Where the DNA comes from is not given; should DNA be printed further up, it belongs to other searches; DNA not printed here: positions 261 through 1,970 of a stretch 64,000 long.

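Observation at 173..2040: Candidate His-Xaa-Ser (HxsA/HxsB-like) RiPP system in an archaeon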

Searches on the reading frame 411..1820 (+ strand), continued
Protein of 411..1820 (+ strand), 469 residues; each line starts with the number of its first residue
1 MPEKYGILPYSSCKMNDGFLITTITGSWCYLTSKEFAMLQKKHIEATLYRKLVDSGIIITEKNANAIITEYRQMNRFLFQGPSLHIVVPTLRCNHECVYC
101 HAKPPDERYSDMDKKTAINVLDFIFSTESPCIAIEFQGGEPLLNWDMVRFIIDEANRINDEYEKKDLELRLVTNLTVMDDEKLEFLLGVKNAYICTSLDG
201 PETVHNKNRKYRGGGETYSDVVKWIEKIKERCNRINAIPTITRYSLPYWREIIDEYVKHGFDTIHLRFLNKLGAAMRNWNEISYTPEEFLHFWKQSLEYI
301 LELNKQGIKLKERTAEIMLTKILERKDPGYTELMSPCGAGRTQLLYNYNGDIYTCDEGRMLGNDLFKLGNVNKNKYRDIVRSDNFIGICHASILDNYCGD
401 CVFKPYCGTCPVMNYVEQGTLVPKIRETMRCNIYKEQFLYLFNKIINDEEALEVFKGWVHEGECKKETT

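Call 33: search_protein_families(library=pfam, proteins=[L001:4572-5645:+, L004:4128-5249:+, L015:108-1214:+, L014:4909-5352:+, L017:119-670:+, L083:3861-4631:+, L041:8944-9876:+, L019:7771-8697:+, L005:4653-5603:+, L002:7671-8582:+], max_evalue=0.1)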
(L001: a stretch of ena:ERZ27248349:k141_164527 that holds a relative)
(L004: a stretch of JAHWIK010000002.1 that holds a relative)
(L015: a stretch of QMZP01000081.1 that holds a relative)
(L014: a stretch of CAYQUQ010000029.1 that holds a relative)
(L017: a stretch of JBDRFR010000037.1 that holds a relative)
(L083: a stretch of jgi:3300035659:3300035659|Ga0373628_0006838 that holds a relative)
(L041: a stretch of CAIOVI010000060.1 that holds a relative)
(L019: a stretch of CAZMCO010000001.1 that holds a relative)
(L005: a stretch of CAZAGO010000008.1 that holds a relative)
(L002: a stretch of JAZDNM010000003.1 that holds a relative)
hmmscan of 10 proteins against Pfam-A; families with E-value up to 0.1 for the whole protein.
L001:4572-5645:+ (357 aa): 3 families
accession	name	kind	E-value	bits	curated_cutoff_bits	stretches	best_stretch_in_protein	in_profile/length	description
PF06819.16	Arc_PepC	-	2.8e-06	27.9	23.4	1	247-329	13-108/110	Archaeal Peptidase A24 C-terminal Domain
PF01478.23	Peptidase_A24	-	5e-05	24.1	26.5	1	15-131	6-102/104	Type IV leader peptidase family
PF06847.16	Arc_PepC_II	-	0.084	13.9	29.9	1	255-352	5-91/93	Archaeal Peptidase A24 C-terminus Type II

L004:4128-5249:+ (373 aa): 4 families
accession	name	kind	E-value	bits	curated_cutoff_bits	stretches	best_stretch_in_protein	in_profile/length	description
PF06819.16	Arc_PepC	-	0.00087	19.9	23.4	1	254-331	16-105/110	Archaeal Peptidase A24 C-terminal Domain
PF01478.23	Peptidase_A24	-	0.001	19.9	26.5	1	19-131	3-97/104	Type IV leader peptidase family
PF06847.16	Arc_PepC_II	-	0.045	14.8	29.9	0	304-356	48-89/93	Archaeal Peptidase A24 C-terminus Type II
PF03876.22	SHS2_Rpb7-N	-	0.077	13.6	24.8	0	187-226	6-47/57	SHS2 domain found in N terminus of Rpb7p/Rpc25p/MJ0397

L015:108-1214:+ (368 aa): 2 families
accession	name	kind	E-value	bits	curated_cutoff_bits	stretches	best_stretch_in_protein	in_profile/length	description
PF01478.23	Peptidase_A24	-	2.5e-05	25.1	26.5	1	12-117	4-99/104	Type IV leader peptidase family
PF06819.16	Arc_PepC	-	0.0094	16.6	23.4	1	236-328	4-105/110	Archaeal Peptidase A24 C-terminal Domain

L014:4909-5352:+ (147 aa): 1 family
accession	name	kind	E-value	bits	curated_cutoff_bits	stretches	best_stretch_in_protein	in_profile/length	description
PF16709.11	SCAB-Ig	-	0.077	13.5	27.6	0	31-59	50-78/98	Ig domain of plant-specific actin-binding protein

L017:119-670:+ (183 aa): 2 families
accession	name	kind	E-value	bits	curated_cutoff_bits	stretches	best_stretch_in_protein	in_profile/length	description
PF01876.22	RNase_P_p30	-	5.9e-09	36.1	35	1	102-182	119-197/214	RNase P subunit p30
PF14172.12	DUF4309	-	0.029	14.7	25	1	22-67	49-96/133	Domain of unknown function (DUF4309)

L083:3861-4631:+ (256 aa): 0 families

L041:8944-9876:+ (310 aa): 0 families

L019:7771-8697:+ (308 aa): 2 families
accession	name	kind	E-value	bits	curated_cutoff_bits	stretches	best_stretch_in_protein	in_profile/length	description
PF11770.13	GAPT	-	0.015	15.5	21.1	1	7-40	9-43/156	GRB2-binding adapter (GAPT)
PF18873.5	Sgo0707_N1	-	0.024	14.4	25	1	166-220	172-225/269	Sgo0707 N-terminal domain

L005:4653-5603:+ (316 aa): 0 families

L002:7671-8582:+ (303 aa): 2 families
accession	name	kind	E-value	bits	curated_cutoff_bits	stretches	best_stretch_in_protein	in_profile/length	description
PF15168.11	TRIQK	-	0.035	14.5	27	1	12-71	5-63/79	Triple QxxK/R motif-containing protein family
PF08004.16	DUF1699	-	0.058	13.5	33.4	0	37-91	8-61/130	Protein of unknown function (DUF1699)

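Call 34: search_protein_families(library=ncbifam, proteins=[L001:4572-5645:+, L004:4128-5249:+, L015:108-1214:+, L014:4909-5352:+, L017:119-670:+, L083:3861-4631:+, L041:8944-9876:+, L019:7771-8697:+, L005:4653-5603:+, L002:7671-8582:+], max_evalue=0.1)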
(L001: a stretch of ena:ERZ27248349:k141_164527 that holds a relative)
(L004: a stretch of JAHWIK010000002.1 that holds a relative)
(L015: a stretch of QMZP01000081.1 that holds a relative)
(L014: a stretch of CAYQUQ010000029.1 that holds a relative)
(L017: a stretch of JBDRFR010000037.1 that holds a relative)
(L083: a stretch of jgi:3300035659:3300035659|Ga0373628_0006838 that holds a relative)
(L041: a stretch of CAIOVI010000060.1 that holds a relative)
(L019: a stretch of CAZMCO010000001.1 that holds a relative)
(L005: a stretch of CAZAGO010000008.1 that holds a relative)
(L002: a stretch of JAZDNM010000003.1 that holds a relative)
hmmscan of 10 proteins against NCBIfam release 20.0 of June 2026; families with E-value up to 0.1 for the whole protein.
L001:4572-5645:+ (357 aa): 1 family
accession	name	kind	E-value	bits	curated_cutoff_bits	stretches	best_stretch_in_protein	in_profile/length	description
NF053826.1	PrePilPeptEppA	equivalog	5.7e-09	35.8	450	1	13-350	11-330/334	prepilin peptidase EppA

L004:4128-5249:+ (373 aa): 0 families

L015:108-1214:+ (368 aa): 0 families

L014:4909-5352:+ (147 aa): 0 families

L017:119-670:+ (183 aa): 4 families
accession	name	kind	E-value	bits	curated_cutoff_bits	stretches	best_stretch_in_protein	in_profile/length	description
NF046111.1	RNaseP3Mthb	equivalog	3.5e-18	66.3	200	1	9-181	12-195/236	ribonuclease P protein component 3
NF046108.1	RNaseP3Mthcoc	equivalog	9.4e-13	48.2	250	1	104-182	109-187/227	ribonuclease P protein component 3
NF003023.0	PRK03892.1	equivalog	1.3e-10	41.1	323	1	63-180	77-189/217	Ribonuclease P protein component 3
NF046074.1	UpsB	equivalog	0.0036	17.4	70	1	27-86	64-122/126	pilin subunit UpsB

L083:3861-4631:+ (256 aa): 0 families

L041:8944-9876:+ (310 aa): 2 families
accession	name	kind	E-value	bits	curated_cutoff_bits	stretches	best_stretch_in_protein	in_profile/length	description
NF042931.1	SAG1386_EF1546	equivalog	0.037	14.1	80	1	20-82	29-93/158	SAG1386/EF1546 family surface-associated protein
TIGR03094.1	sulfo_cyanin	equivalog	0.041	13.3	168.4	1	19-94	3-69/195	sulfocyanin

L019:7771-8697:+ (308 aa): 5 families
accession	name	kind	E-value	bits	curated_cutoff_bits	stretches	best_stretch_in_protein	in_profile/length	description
NF005435.1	PRK07021.1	equivalog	0.012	15.4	131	1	5-38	5-38/157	flagellar basal body-associated protein FliL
NF042931.1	SAG1386_EF1546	equivalog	0.028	14.5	80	1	3-40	25-63/158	SAG1386/EF1546 family surface-associated protein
NF038058.1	adhes_P110_Nter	subfamily_domain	0.082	12.7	80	0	6-74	7-74/201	P110/LppT family adhesin N-terminal domain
NF053565.1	Gins23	equivalog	0.085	12.7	120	0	105-153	74-117/159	DNA replication protein Gins23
TIGR04359.1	TrbK_RP4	equivalog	0.1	12.6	23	0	158-182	39-61/67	entry exclusion lipoprotein TrbK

L005:4653-5603:+ (316 aa): 0 families

L002:7671-8582:+ (303 aa): 0 families

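Call 36: search_dna_similar(query=window:411-1817:+, collection=plasmids, mode=protein, max_rows=8)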
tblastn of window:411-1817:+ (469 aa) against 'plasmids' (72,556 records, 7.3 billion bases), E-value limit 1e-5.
Records with a match: 552; places in all: 562; records where one place covers at least 80% of the query: 342.
Best place of each record, by identity: <60% 552.
By first word of the organism name: Klebsiella 322; Bacillus 35; Rhizobium 32; Agrobacterium 26; Sinorhizobium 11; Paracoccus 10; Leisingera 10; Clostridium 9; Paraclostridium 6; Mesorhizobium 5; and 51 more.
By predicted mobility (MOB-suite, as given by PLSDB): conjugative 358; non-mobilizable 177; mobilizable 17.
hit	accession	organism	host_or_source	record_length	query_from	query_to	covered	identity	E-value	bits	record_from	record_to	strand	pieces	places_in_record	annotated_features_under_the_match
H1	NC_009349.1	Aeromonas salmonicida subsp. salmonicida A449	-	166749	5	463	98%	36.9%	3e-85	293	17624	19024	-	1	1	hxsB: His-Xaa-Ser system radical SAM maturase HxsB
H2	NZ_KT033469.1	Aeromonas salmonicida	-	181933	5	463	98%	36.9%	3e-85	293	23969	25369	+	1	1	hxsB: His-Xaa-Ser system radical SAM maturase HxsB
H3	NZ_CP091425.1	Methylobacter sp. YRD-M1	isolate,wetland soil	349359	4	459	97%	35.7%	1e-82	285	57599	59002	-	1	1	hxsB: His-Xaa-Ser system radical SAM maturase HxsB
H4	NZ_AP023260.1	Mesorhizobium sp. L-2-11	Lotus japonicus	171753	5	459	97%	35.3%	2e-77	270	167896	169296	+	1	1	hxsB: His-Xaa-Ser system radical SAM maturase HxsB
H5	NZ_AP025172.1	Cupriavidus sp. P-10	-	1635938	4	460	97%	34.7%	1e-84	291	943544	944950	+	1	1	none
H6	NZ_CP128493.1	Novosphingobium resinovorum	pure cell culture,soil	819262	5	460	97%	34.0%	3e-71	252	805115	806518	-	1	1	hxsB: His-Xaa-Ser system radical SAM maturase HxsB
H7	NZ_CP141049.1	Microvirga lotononidis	-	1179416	2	469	100%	32.9%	9e-75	262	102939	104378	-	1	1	none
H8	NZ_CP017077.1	Novosphingobium resinovorum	single cell,soil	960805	5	460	97%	33.8%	1e-70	251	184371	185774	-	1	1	hxsB: His-Xaa-Ser system radical SAM maturase HxsB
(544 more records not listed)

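Call 37: get_annotated_region(hit=H1, flank=3500)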
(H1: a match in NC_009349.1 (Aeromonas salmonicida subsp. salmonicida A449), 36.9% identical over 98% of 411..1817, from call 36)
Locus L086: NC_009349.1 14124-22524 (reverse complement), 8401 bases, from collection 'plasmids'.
description: Aeromonas salmonicida subsp. salmonicida A449 plasmid 4, complete sequence
organism: Aeromonas salmonicida subsp. salmonicida A449 (NCBI taxid 382245)
taxonomy: Bacteria; Pseudomonadota; Gammaproteobacteria; Aeromonadales; Aeromonadaceae; Aeromonas; Aeromonas salmonicida; Aeromonas salmonicida subsp. salmonicida A449
host: -; source: -; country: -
typing (MOB-suite, as given by PLSDB): conjugative; replicon rep_cluster_71; relaxase MOBH,MOBH; mating-pair formation MPF_F
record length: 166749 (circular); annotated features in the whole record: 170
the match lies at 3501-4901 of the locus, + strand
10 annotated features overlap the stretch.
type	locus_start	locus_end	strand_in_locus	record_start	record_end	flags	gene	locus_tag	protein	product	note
CDS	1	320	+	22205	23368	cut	-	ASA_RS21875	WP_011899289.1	KorB domain-containing protein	-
CDS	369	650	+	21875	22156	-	-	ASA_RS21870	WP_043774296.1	helix-turn-helix domain-containing protein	-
CDS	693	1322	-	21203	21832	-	-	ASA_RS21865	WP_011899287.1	type I restriction endonuclease subunit M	-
CDS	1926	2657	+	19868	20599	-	-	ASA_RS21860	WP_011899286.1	hypothetical protein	-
CDS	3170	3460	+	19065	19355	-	hxsD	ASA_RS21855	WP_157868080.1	His-Xaa-Ser system protein HxsD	-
CDS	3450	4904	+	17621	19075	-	hxsB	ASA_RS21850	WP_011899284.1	His-Xaa-Ser system radical SAM maturase HxsB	-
CDS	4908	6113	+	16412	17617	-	hxsC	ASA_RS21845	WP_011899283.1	His-Xaa-Ser system radical SAM maturase HxsC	-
CDS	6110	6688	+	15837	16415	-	hxsA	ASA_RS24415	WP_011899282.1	His-Xaa-Ser repeat protein HxsA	-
CDS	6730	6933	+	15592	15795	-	-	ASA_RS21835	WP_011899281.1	DUF5334 family protein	-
CDS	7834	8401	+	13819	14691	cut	-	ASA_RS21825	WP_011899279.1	TnsA endonuclease N-terminal domain-containing protein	-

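Call 40: search_protein_families(library=padloc, proteins=[window:411-1820:+, L001:8292-9791:+, L001:4572-5645:+], max_evalue=0.01)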
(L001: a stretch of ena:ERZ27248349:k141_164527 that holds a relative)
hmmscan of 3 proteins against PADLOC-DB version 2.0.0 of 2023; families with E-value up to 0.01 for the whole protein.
window:411-1820:+ (469 aa): 2 families
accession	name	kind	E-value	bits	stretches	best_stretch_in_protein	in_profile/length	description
PDLC02904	pVip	-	1e-09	36.3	1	92-244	12-152/262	Viperins associated with kinases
PDLC02903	pVip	-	2.1e-09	35.2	1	90-233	7-137/257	Viperins not associated with kinases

L001:8292-9791:+ (499 aa): 2 families
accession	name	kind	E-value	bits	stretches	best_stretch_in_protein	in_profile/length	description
PDLC02903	pVip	-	4.6e-15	53.8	1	14-163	4-150/257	Viperins not associated with kinases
PDLC02904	pVip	-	8.9e-11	39.8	1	15-142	8-136/262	Viperins associated with kinases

L001:4572-5645:+ (357 aa): 0 families

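Call 44: search_protein_families(library=ncbifam, alignment_id=A2, max_evalue=0.001)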
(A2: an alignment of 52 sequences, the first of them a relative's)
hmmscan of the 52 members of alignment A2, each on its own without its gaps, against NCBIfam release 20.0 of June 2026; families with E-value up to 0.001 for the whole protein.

A. member 1, L001:11379-11627:+ (83 aa): 2 families
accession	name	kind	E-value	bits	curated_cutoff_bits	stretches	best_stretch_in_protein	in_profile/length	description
NF038309.1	HisXaaSer_A3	equivalog_domain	5e-11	42.2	65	1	9-82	2-75/81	His-Xaa-Ser repeat protein HxsA3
NF038313.3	HisXaaSer_A4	exception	1.9e-05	25.4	55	1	8-82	1-77/93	His-Xaa-Ser repeat protein HxsA4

B. families by the number of members that match (of 52 scanned): 7 families
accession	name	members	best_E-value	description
NF038309.1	HisXaaSer_A3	46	6.7e-17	His-Xaa-Ser repeat protein HxsA3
NF038313.3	HisXaaSer_A4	38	4.6e-32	His-Xaa-Ser repeat protein HxsA4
NF038329.2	gly_rich_SclB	8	5.5e-09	LPXTG-anchored collagen-like adhesin Scl2/SclB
NF038330.1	adhesin_SclA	7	6.1e-08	LPXTG-anchored collagen-like adhesin Scl1/SclA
TIGR03979.1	His_Ser_Rich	4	3.4e-07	His-Xaa-Ser repeat protein HxsA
NF046116.1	adhesin_Lcl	4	4.9e-07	collagen-like adhesin Lcl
NF038296.1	HisXaaSer_A2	4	2.5e-06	His-Xaa-Ser repeat protein HxsA2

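Call 49: list_cluster_members(proteins=[window:411-1817:+, P0121, window:1789-2037:+, window:173-403:+, window:179-403:+, window:2074-2880:+, L001:4572-5642:+])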
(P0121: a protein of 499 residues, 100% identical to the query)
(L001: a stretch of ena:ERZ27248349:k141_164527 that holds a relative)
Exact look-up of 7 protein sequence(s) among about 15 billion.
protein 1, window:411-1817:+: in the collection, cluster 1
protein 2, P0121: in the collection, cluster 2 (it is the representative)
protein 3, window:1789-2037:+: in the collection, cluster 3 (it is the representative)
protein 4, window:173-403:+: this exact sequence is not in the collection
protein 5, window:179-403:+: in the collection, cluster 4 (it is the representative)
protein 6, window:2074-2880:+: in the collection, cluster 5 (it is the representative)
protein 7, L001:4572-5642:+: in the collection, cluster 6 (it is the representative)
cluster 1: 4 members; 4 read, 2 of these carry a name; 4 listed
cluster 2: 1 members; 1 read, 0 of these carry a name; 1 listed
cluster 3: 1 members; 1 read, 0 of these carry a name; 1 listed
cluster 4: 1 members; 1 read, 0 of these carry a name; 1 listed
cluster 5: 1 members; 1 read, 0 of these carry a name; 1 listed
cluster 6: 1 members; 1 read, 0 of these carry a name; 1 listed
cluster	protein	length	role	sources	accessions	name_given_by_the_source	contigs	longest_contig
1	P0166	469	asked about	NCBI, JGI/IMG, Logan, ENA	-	-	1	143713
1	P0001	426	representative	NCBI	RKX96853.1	MAG: His-Xaa-Ser system radical SAM maturase HxsB, partial [Spirochaetes bacterium]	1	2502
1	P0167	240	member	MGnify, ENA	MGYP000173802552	FL=1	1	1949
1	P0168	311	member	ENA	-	-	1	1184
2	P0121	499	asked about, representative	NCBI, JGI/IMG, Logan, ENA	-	-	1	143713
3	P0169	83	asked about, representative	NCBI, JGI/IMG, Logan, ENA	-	-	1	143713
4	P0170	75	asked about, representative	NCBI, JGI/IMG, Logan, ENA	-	-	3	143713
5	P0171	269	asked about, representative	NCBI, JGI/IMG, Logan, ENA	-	-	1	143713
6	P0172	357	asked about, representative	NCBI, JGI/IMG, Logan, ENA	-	-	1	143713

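Call 61: predict_structure(alignment_id=A1)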
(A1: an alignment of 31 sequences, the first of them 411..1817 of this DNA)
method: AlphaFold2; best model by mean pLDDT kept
length: 469 residues; sequences in the alignment: 31
mean_pLDDT: 89.8   pTM: 0.90
mean pLDDT of the five models: 89.8, 89.7, 89.2, 88.0, 87.8
residues with pLDDT >= 90: 316; 70-90: 129; 50-70: 15; < 50: 9
segments of 3 or more residues with pLDDT < 50: 462-469
pLDDT, mean of each block of 10 residues (from residue 1): 80 95 93 97 94 95 93 80 92 85 76 97 93 92 96 98 95 95 95 95 95 92 97 93 97 98 93 87 96 98 97 94 81 64 91 90 88 94 87 75 86 87 80 94 97 94 35
secondary structure, 60 per line:
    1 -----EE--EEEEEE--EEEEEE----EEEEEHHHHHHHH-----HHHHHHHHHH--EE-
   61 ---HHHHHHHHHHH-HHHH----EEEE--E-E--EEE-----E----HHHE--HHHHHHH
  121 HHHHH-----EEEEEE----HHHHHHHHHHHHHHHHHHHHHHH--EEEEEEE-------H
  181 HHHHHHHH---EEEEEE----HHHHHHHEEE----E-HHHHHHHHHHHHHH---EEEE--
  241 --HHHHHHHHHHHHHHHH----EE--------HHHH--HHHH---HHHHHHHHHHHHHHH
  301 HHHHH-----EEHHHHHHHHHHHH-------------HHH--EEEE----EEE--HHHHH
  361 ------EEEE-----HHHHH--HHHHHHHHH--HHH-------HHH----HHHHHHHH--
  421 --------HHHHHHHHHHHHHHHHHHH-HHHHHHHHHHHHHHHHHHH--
elements in order: E10-15 E18-23 E28-32 H33-40 H46-55 H64-74 H76-79 E84-87 E95-97 H114-125 E131-136 H141-163 E166-172 H180-188 E192-197 H202-208 E209-211 H218-231 E235-238 H243-258 H273-276 H279-282 H286-305 H313-324 E343-346 E351-353 H356-360 E367-370 H376-380 H383-391 H411-418 H429-447 H449-467

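Call 63: fold_search(model_id=the predicted structure, library=pdb)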
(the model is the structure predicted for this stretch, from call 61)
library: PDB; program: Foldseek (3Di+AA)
matches with E <= 10: 1316; with E <= 0.001: 56
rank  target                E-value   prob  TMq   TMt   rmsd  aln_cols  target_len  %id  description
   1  5wgg_A                8.3e-23  1.00  0.66  0.70   7.8       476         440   20  Structural Insights into Thioether Bond Formation in the Biosynthesis of Sactipeptides (released 2017-07-26)
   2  5why_A                7.4e-22  1.00  0.66  0.73   7.9       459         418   19  Structural Insights into Thioether Bond Formation in the Biosynthesis of Sactipeptides (released 2017-07-26)
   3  5why_B                1.4e-21  1.00  0.66  0.72   8.0       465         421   19  Structural Insights into Thioether Bond Formation in the Biosynthesis of Sactipeptides (released 2017-07-26)
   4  4k36_A                1.5e-19  1.00  0.64  0.77   5.0       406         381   20  His6 tagged anSMEcpe with bound AdoMet (released 2013-05-08)
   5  4k37_A                1.6e-19  1.00  0.65  0.82   4.0       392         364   20  Native anSMEcpe with bound AdoMet (released 2013-05-08)
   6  4k37_B                3.6e-19  1.00  0.64  0.80   4.2       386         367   22  Native anSMEcpe with bound AdoMet (released 2013-05-08)
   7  4k39_B                4.3e-19  1.00  0.66  0.84   3.6       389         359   21  Native anSMEcpe with bound AdoMet and Cp18Cys peptide (released 2013-05-08)
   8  4k38_B                5.1e-19  1.00  0.64  0.81   4.3       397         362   20  Native anSMEcpe with bound AdoMet and Kp18Cys peptide (released 2013-05-08)
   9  4k39_A                1.1e-18  1.00  0.64  0.82   3.9       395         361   21  Native anSMEcpe with bound AdoMet and Cp18Cys peptide (released 2013-05-08)
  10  4k38_A                2.2e-18  1.00  0.65  0.81   4.2       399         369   21  Native anSMEcpe with bound AdoMet and Kp18Cys peptide (released 2013-05-08)
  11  8vpo                  4.1e-18  1.00  0.66  0.68   5.7       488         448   18  X-Ray Crystal Structure of TigE from Paramaledivibacter caminithermalis (released 2024-02-07)
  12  4k36_B                5.1e-18  1.00  0.65  0.83   4.0       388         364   21  His6 tagged anSMEcpe with bound AdoMet (released 2013-05-08)
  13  9gmc_A                1.2e-13  1.00  0.63  0.78   4.1       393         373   18  Crystal structure of the complex formed between the radical SAM protein ChlB and the R3A mutant of ChlA (released 2025-06-25)
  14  9gmc_C                1.8e-13  1.00  0.63  0.78   4.1       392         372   18  Crystal structure of the complex formed between the radical SAM protein ChlB and the R3A mutant of ChlA (released 2025-06-25)
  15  5v1q_B                1.8e-13  1.00  0.53  0.56  12.4       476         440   14  Crystal structure of Streptococcus suis SuiB (released 2017-08-30)
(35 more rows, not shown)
